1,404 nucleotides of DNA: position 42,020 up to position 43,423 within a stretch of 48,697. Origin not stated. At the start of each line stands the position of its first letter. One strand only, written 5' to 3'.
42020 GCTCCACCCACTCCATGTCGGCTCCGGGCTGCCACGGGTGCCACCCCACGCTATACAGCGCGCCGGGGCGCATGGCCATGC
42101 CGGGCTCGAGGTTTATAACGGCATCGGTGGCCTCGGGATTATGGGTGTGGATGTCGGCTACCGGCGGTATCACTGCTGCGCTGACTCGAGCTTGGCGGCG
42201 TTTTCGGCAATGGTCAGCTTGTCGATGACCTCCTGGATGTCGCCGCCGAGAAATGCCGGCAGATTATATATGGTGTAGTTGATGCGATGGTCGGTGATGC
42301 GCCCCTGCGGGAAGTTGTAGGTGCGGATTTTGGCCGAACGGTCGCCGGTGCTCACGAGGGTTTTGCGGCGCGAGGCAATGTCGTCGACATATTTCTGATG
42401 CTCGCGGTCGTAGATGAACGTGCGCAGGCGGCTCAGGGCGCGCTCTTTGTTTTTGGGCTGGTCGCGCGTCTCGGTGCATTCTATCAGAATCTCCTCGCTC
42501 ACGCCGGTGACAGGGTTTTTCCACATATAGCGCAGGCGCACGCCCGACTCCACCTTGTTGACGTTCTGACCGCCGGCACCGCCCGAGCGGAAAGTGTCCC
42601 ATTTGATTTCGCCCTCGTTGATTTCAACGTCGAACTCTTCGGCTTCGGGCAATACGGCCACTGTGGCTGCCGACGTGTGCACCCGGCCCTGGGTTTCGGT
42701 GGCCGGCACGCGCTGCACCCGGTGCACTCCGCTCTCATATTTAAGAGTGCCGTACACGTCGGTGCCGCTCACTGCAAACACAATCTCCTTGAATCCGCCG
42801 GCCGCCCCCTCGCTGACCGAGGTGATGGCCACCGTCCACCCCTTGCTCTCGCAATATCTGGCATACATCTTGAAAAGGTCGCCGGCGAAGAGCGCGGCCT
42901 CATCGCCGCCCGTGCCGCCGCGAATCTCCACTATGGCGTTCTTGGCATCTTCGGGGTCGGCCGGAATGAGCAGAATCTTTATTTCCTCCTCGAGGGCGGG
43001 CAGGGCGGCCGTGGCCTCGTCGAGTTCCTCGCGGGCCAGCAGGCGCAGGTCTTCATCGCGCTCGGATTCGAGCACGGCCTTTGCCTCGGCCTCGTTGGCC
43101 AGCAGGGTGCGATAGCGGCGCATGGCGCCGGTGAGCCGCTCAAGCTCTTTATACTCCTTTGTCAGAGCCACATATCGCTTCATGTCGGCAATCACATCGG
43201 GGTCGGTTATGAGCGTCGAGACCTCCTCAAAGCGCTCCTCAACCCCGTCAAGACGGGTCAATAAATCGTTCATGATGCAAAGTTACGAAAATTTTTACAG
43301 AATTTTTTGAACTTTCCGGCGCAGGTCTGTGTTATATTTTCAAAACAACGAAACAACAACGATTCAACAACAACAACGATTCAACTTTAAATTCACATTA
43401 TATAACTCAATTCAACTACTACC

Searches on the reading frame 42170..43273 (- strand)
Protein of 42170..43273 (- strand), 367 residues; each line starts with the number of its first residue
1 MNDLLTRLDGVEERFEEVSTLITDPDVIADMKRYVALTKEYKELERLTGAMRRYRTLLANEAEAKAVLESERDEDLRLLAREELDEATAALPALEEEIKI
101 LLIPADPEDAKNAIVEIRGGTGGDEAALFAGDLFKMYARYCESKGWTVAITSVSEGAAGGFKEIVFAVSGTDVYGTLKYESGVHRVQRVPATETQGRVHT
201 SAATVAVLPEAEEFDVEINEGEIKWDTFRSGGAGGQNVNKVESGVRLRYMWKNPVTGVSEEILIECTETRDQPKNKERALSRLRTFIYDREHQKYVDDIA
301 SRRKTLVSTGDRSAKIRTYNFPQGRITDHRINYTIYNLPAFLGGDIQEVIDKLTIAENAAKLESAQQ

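Call 27: find_encoding_contigs(protein=window:42170-43273:-, flank=10000, max_places=10)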
Protein window:42170-43273:- (367 aa): no gene with exactly this product is on record in the collection.

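Call 91: find_homologous_proteins(query=window:42170-43273:-, max_evalue=1e-100)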
Query window:42170-43273:- (367 aa): 7996 proteins with E <= 1e-100 among 8000 candidates; the best 120 are listed.
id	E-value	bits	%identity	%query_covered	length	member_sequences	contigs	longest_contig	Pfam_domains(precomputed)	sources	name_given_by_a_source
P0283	7.4e-237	803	100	100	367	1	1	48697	PF03462.24,PF00472.27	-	-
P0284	4.6e-234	794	98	100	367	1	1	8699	PF03462.24,PF00472.27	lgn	-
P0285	4.2e-221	751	92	100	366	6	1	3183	PF03462.24,PF00472.27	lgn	-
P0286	1.3e-219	746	82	81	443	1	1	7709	PF03462.24,PF00472.27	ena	-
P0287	3.5e-219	745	92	97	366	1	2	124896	PF03462.24,PF00472.27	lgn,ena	-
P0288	7.4e-219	744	92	97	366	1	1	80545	PF03462.24,PF00472.27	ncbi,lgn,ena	-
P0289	9.2e-219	743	92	97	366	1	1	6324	PF03462.24,PF00472.27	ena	-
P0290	1.4e-218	743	91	99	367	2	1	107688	PF03462.24,PF00472.27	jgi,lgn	-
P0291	8.8e-218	740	91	99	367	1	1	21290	PF03462.24,PF00472.27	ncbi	-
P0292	1.0e-217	740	91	99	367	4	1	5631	PF03462.24,PF00472.27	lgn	-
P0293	3.8e-217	738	83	99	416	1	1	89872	PF03462.24,PF00472.27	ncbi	-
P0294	7.3e-217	737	91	97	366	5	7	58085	PF03462.24,PF00472.27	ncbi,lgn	-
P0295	2.3e-216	736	90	99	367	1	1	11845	PF03462.24,PF00472.27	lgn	-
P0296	3.0e-216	735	91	99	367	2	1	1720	PF03462.24,PF00472.27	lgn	-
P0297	2.2e-215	732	90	99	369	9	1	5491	PF03462.24,PF00472.27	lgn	-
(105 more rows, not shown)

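Call 92: find_encoding_contigs(protein=P0284, flank=10000, max_places=3)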
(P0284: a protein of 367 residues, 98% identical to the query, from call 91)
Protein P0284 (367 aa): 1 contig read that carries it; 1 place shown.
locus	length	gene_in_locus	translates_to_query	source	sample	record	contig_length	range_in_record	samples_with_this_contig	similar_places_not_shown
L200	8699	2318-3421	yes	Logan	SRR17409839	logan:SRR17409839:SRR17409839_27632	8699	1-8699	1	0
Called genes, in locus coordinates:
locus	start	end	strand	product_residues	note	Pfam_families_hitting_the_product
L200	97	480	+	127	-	PF12870:DUF4878 (faint), PF12893:Lumazine_bd_2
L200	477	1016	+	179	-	PF02525:Flavodoxin_2, PF03358:FMN_red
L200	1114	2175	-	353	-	-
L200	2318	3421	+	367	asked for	PF03462:PCRF, PF00472:RF-1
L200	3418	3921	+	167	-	PF01026:TatD_DNase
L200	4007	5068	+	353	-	PF01790:LGT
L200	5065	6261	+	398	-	PF00535:Glycos_transf_2 (weak)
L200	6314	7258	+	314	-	PF13201:PCMD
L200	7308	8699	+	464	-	?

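Call 93: find_encoding_contigs(protein=P0288, flank=10000, max_places=3)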
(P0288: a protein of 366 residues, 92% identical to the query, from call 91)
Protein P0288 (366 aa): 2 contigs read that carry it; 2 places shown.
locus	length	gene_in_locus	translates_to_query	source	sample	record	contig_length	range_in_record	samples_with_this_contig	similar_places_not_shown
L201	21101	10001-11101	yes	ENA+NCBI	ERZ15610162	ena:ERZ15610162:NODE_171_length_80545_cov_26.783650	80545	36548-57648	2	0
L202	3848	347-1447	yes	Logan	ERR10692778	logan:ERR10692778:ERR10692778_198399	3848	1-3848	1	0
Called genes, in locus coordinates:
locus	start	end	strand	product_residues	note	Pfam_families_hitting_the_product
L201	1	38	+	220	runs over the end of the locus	PF13505:OMP_b-brl (faint), PF19573:DUF6089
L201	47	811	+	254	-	PF01255:Prenyltransf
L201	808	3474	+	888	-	PF08479:POTRA_2 (faint), PF07244:POTRA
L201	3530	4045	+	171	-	PF03938:OmpH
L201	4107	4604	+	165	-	PF03938:OmpH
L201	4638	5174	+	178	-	PF03938:OmpH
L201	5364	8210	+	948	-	PF21760:SecD_1st, PF22599:SecDF_P1_head, PF02355:SecD_SecF_C, PF03176:MMPL (weak), PF07549:Sec_GG (weak), PF02355:SecD_SecF_C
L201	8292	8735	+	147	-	PF02581:TMP-TENI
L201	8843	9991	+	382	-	PF00154:RecA_N, PF08423:Rad51, PF06745:ATPase (faint), PF21096:RecA_C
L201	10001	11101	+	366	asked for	PF03462:PCRF, PF00472:RF-1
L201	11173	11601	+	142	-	PF01026:TatD_DNase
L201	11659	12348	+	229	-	PF02146:SIR2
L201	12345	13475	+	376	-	PF00278:Orn_DAP_Arg_deC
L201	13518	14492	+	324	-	PF00535:Glycos_transf_2, PF10111:Glyco_tranf_2_2, PF13641:Glyco_tranf_2_3, PF13632:Glyco_trans_2_3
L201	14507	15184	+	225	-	PF20582:UPF0758_N, PF04002:RadC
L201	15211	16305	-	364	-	PF16115:DUF4831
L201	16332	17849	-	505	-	PF03853:YjeF_N, PF01256:Carb_kinase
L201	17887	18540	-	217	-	PF02698:DUF218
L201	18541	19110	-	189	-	PF04973:NMN_transporter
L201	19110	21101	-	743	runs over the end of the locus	PF07715:Plug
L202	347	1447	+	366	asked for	PF03462:PCRF, PF00472:RF-1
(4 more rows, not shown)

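Call 95: find_encoding_contigs(protein=P0290, flank=10000, max_places=2)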
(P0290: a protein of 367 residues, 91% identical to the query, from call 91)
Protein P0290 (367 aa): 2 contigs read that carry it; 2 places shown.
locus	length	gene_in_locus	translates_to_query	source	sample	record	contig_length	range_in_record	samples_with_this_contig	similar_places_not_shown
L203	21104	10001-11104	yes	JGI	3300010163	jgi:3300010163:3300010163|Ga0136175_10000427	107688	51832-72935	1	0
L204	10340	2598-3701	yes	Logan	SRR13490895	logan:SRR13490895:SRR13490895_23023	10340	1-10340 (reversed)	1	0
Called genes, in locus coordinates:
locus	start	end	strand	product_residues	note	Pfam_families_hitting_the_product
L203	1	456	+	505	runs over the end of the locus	PF03853:YjeF_N, PF01256:Carb_kinase, PF00294:PfkB (weak), PF08543:Phos_pyr_kin (faint)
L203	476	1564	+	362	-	PF16115:DUF4831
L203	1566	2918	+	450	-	PF04087:DUF389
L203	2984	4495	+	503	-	PF03321:GH3, PF23571:GH3_M, PF23572:GH3_C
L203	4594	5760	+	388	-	PF00691:OmpA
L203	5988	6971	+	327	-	PF00483:NTP_transferase, PF22640:ManC_GMP_beta-helix (weak)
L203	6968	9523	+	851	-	PF09586:YfhO (faint)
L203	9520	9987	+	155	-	-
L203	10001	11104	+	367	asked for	PF03462:PCRF, PF00472:RF-1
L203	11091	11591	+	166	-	PF01026:TatD_DNase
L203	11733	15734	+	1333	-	-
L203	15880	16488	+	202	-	PF01380:SIS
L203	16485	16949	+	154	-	PF00885:DMRL_synthase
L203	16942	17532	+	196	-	PF08889:WbqC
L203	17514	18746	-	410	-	PF07670:Gate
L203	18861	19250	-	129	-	PF01797:Y1_Tnp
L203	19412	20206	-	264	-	PF00303:Thymidylat_synt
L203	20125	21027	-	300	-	PF12801:Fer4_5, PF12837:Fer4_6 (faint), PF00037:Fer4 (faint)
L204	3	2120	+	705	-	?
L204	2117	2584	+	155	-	-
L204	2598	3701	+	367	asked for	PF03462:PCRF, PF00472:RF-1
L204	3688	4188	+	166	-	PF01026:TatD_DNase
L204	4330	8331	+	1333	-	-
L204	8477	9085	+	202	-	PF01380:SIS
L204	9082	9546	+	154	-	PF00885:DMRL_synthase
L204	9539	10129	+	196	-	PF08889:WbqC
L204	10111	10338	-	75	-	?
